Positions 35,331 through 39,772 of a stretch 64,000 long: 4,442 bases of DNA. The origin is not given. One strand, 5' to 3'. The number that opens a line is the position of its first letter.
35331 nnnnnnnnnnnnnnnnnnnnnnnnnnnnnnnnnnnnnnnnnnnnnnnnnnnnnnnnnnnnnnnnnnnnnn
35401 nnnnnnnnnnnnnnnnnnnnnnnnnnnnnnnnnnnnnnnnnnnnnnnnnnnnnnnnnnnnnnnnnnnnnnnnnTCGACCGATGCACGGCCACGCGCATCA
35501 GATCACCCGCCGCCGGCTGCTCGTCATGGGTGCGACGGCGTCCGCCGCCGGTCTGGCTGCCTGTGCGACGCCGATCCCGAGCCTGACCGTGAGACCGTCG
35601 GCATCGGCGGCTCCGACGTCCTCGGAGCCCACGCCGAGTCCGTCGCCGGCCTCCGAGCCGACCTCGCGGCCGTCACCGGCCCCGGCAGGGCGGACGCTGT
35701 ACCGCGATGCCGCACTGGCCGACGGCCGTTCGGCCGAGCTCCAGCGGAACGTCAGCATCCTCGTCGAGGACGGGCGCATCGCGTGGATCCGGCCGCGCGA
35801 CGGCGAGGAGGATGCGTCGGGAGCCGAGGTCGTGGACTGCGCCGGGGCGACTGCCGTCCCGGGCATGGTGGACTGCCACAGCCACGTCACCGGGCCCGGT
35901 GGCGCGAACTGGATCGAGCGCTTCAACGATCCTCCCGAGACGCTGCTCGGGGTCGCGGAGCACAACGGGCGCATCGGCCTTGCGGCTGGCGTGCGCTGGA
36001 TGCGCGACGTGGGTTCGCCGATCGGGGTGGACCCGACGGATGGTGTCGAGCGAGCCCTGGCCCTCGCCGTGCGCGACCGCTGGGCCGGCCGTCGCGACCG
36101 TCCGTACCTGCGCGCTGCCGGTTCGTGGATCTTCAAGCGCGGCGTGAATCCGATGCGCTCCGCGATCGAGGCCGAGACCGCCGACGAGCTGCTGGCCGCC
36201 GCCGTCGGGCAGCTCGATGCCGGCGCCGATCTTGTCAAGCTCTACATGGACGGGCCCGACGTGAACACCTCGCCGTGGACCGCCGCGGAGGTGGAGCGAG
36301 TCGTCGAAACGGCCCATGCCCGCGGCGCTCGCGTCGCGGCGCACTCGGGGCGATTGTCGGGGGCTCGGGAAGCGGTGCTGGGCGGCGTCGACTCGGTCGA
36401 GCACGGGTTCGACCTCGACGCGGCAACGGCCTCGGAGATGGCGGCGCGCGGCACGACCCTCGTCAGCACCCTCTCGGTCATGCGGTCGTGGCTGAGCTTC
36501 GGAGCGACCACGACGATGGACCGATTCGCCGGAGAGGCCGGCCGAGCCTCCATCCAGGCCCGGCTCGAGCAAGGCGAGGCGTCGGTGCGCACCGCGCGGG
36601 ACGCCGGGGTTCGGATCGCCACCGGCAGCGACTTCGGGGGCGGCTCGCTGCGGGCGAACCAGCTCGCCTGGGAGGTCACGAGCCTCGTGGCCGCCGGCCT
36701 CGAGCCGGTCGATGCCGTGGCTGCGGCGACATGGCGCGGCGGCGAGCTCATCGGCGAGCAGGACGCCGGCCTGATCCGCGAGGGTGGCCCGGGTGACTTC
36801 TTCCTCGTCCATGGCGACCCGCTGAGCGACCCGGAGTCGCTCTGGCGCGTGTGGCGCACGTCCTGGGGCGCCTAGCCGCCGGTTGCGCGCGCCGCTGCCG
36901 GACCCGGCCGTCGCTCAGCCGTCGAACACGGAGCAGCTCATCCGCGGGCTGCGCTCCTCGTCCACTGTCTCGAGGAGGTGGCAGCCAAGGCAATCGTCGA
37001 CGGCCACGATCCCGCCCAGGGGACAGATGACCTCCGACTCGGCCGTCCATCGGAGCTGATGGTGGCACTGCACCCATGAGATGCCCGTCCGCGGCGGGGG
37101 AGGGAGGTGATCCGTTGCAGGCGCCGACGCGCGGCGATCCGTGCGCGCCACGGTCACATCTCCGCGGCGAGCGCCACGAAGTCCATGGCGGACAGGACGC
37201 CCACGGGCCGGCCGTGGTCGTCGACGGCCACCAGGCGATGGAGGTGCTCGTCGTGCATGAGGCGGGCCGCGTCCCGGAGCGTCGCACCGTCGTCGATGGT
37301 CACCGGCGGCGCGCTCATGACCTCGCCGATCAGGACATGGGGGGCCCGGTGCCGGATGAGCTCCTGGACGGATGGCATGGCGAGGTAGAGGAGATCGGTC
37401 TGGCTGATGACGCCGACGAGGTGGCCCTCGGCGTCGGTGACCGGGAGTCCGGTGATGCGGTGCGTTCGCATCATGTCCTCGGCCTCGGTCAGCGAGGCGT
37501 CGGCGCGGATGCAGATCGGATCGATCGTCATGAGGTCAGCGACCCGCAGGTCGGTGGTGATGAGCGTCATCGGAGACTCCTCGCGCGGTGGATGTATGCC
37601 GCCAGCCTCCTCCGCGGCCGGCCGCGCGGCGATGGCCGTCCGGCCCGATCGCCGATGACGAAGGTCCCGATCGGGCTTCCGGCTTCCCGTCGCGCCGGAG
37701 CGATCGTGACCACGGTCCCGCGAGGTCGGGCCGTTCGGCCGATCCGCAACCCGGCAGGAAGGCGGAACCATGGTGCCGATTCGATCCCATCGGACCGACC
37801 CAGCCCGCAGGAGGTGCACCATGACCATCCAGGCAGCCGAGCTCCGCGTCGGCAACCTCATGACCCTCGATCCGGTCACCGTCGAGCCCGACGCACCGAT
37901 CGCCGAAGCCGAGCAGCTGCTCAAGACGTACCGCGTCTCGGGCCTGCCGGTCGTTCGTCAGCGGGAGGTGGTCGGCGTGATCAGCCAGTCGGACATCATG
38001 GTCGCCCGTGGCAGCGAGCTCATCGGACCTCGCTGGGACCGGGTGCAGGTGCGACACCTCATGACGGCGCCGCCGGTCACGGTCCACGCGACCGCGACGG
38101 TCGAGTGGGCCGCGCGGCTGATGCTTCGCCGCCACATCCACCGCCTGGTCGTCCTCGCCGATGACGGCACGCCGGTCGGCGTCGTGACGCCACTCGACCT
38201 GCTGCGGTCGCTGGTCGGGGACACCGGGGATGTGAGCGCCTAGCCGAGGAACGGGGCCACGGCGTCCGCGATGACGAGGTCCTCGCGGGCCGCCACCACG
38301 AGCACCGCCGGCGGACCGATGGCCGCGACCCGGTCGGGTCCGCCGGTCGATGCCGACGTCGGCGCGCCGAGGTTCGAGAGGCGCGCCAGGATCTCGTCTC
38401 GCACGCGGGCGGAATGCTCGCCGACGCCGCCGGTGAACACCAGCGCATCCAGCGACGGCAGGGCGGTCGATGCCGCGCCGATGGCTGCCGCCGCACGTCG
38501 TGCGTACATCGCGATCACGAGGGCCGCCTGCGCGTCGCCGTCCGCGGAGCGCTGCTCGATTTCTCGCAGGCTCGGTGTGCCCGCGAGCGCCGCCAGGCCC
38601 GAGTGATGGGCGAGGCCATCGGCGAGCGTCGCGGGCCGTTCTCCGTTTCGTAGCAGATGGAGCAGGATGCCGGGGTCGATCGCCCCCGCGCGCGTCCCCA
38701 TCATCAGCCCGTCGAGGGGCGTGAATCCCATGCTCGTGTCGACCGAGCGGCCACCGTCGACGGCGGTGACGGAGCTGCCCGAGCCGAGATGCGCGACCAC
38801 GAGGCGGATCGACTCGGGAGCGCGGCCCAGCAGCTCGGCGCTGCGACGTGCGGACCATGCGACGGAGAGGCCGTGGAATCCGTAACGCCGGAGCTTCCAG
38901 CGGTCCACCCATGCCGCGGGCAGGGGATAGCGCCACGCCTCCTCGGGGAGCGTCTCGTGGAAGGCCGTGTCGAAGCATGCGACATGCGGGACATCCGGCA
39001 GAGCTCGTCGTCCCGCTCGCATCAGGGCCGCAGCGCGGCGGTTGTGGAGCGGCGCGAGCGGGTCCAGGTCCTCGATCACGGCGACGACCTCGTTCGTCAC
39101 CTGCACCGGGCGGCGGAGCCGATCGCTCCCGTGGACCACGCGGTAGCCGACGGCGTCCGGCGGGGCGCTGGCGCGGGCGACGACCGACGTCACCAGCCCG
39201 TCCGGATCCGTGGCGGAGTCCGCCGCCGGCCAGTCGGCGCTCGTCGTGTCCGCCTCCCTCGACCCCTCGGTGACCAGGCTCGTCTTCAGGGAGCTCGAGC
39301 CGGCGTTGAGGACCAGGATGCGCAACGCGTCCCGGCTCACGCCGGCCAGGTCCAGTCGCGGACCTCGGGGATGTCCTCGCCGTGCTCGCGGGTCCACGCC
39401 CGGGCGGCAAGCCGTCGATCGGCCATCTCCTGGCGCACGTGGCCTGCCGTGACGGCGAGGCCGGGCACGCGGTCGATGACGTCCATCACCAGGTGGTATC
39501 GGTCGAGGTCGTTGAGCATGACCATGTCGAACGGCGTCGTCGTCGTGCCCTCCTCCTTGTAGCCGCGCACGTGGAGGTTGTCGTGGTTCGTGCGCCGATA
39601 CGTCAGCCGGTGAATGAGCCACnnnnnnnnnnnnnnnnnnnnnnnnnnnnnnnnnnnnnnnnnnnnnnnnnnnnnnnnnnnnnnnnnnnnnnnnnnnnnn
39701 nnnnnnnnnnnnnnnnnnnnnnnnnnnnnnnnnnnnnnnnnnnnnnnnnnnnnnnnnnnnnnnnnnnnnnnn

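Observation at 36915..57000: Dormancy/hypoxia-type stress island organised around a DosS/DosR-like two-component system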

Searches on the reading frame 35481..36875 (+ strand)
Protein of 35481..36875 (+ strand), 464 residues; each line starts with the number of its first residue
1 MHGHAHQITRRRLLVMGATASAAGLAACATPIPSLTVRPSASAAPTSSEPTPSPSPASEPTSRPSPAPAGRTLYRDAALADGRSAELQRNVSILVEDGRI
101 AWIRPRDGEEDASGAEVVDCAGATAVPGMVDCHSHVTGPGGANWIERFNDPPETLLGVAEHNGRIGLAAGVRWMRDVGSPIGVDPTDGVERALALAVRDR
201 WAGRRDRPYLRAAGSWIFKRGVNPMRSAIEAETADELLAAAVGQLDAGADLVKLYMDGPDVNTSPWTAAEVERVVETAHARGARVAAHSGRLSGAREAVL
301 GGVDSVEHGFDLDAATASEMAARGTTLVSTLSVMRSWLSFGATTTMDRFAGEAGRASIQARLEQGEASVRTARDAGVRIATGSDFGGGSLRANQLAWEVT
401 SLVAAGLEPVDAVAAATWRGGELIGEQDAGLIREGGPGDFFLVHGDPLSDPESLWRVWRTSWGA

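Call 36: search_protein_families(library=pfam, proteins=[window:35481-36875:+], max_evalue=0.001)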
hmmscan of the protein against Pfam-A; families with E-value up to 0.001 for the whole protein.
window:35481-36875:+ (464 aa): 2 families
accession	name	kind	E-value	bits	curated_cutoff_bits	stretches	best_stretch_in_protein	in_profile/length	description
PF01979.26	Amidohydro_1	-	8e-19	68.5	25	1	125-455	2-330/345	Amidohydrolase family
PF07969.17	Amidohydro_3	-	6.4e-13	49.4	29.7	2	116-225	1-69/472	Amidohydrolase family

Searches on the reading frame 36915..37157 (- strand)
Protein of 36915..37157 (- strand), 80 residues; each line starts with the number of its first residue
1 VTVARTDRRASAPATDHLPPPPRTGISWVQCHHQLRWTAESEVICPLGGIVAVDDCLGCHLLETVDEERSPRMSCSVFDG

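Call 70: search_protein_families(library=pfam, proteins=[window:36915-37157:-], max_evalue=1)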
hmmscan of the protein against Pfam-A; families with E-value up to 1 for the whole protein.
window:36915-37157:- (80 aa): 1 family
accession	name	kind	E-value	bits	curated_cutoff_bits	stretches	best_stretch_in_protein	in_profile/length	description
PF25215.1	HVO_B0008_C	-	0.19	12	27.4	1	46-78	12-44/51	HVO_B0008 C-terminal domain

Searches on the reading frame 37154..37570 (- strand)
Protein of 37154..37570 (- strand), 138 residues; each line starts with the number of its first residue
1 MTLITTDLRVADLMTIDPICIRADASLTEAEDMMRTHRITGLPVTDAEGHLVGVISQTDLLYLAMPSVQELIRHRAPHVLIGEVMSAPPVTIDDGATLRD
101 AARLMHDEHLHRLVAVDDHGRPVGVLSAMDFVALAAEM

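Call 64: search_solved_structures(query=window:37154-37570:-, max_evalue=1e-8)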
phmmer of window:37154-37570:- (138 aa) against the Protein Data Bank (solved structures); distinct sequences matched with E-value up to 1e-8: 26.
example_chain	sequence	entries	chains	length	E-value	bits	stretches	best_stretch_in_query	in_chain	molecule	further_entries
2yzq_A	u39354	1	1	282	5.4e-21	78.4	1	8-132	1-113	Putative uncharacterized protein PH1780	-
9zni_6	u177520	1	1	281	9.6e-15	58.2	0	9-137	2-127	CBS domain-containing protein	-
3kh5_A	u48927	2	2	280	1.4e-14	57.7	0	10-135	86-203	protein MJ1225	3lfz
9sr9_H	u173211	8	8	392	2.3e-13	53.7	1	9-132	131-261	Dehydrogenase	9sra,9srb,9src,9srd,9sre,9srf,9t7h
9e6q_3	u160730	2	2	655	2.8e-13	53.5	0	64-130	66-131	Putative signal-transduction protein with CBS domains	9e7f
1vrd_A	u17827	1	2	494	8.6e-13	51.9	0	15-62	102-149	inosine-5'-monophosphate dehydrogenase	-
7pmz_A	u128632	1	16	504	1.1e-12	51.5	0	13-62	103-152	Inosine-5'-monophosphate dehydrogenase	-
4gqy_A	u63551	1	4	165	1.2e-12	51.4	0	65-135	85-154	CBS domain-containing protein CBSX2, chloroplastic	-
4gqw_A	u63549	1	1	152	1.2e-12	51.4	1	20-135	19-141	CBS domain-containing protein CBSX1, chloroplastic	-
4gqv_A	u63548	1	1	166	1.3e-12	51.2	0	57-135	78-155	CBS domain-containing protein CBSX1, chloroplastic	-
3sl7_A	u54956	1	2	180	1.7e-12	50.9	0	65-135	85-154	CBS domain-containing protein CBSX2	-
9znf_4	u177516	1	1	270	4.8e-12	49.4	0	23-131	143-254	CBS domain-containing protein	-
2p9m_A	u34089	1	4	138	5.2e-12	49.3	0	7-63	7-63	Hypothetical protein MJ0922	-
8pw3_A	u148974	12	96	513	4.9e-11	46.2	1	13-133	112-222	Inosine-5'-monophosphate dehydrogenase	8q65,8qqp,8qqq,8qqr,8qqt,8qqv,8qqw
5awe_A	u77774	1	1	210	5e-11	46.2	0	10-106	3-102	Putative acetoin utilization protein, acetoin dehydrogenase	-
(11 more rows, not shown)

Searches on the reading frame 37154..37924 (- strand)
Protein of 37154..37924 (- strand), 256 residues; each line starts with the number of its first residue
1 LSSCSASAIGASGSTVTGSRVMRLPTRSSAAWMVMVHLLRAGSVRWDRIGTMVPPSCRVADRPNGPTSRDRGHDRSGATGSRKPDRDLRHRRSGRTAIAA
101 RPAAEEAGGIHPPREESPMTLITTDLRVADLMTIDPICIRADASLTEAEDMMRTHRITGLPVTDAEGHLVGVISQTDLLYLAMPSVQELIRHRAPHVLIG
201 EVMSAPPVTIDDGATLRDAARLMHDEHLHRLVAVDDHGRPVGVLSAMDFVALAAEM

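Call 6: search_protein_families(library=pfam, proteins=[window:37154-37924:-], max_evalue=0.01)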
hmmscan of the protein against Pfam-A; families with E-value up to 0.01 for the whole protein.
window:37154-37924:- (256 aa): 1 family
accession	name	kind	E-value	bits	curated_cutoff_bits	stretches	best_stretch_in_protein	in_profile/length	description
PF00571.33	CBS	-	2.2e-30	105.2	24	2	128-180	1-53/57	CBS domain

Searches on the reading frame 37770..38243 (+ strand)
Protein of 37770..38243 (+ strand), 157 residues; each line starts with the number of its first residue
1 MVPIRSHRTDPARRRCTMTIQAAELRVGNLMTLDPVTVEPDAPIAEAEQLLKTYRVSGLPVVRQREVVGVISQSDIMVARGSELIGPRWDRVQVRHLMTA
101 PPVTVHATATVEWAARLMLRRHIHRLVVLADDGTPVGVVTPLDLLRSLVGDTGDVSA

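Call 6: search_protein_families(library=pfam, proteins=[window:37770-38243:+], max_evalue=0.01)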
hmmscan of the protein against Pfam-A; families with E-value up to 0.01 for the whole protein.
window:37770-38243:+ (157 aa): 1 family
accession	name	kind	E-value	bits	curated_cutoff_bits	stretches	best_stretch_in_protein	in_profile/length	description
PF00571.33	CBS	-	3.6e-31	107.7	24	2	94-149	1-56/57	CBS domain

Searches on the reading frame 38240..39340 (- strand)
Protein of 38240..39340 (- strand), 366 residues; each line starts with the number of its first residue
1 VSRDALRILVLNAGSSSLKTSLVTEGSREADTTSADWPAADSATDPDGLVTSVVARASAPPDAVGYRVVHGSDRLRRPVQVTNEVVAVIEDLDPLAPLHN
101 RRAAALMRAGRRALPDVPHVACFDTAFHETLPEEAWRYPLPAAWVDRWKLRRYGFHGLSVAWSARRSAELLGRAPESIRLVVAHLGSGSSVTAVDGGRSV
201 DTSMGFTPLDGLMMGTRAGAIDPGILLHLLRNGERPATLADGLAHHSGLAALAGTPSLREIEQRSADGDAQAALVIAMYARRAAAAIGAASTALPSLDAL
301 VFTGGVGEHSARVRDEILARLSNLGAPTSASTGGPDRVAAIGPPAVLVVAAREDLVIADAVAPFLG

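Call 37: search_protein_families(library=ncbifam, proteins=[window:38240-39340:-], max_evalue=0.001)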
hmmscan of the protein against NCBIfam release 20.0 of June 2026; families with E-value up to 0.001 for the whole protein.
window:38240-39340:- (366 aa): 8 families
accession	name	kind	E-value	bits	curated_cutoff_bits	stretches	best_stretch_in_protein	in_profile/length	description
TIGR00016.1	ackA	subfamily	2.6e-89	299.8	293.4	1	58-330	85-362/405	acetate/propionate family kinase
NF009063.0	PRK12397.1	equivalog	1.1e-77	261.4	659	1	61-327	84-352/404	acetate/propionate family kinase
NF009045.0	PRK12379.1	equivalog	3.6e-74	250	580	1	63-326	82-347/402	propionate kinase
NF005462.0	PRK07058.1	equivalog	1.1e-71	242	486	1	63-361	88-386/396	acetate/propionate family kinase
NF009099.0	PRK12440.1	equivalog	2.9e-71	240.5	693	1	63-327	86-351/397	acetate/propionate family kinase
NF005520.0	PRK07157.1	equivalog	7.8e-65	219.5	561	1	63-321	86-345/400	acetate kinase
NF002834.0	PRK03011.1-5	subfamily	6.3e-30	104.5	222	1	151-327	150-325/357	butyrate kinase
TIGR02707.1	butyr_kinase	equivalog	6.9e-20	71.3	289.1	1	152-321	148-317/351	butyrate kinase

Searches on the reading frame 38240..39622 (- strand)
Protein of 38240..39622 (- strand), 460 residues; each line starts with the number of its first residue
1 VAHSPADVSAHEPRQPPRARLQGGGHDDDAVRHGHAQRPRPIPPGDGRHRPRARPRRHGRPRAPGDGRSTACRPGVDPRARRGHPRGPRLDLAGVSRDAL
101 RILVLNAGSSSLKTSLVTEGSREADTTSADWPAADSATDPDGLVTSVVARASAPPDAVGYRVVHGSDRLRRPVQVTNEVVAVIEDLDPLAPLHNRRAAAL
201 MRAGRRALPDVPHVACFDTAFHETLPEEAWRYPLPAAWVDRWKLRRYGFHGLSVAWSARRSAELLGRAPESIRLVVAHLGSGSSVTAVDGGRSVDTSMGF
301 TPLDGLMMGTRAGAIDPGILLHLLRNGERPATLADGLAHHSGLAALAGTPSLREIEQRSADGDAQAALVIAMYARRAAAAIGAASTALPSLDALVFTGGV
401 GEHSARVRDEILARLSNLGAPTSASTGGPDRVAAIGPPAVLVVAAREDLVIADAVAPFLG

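Call 6: search_protein_families(library=pfam, proteins=[window:38240-39622:-], max_evalue=0.01)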
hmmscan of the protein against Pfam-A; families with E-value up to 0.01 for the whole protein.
window:38240-39622:- (460 aa): 1 family
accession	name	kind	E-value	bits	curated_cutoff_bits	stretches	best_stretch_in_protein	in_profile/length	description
PF00871.23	Acetate_kinase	-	7.2e-92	308.5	22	1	151-452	79-391/392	Acetokinase family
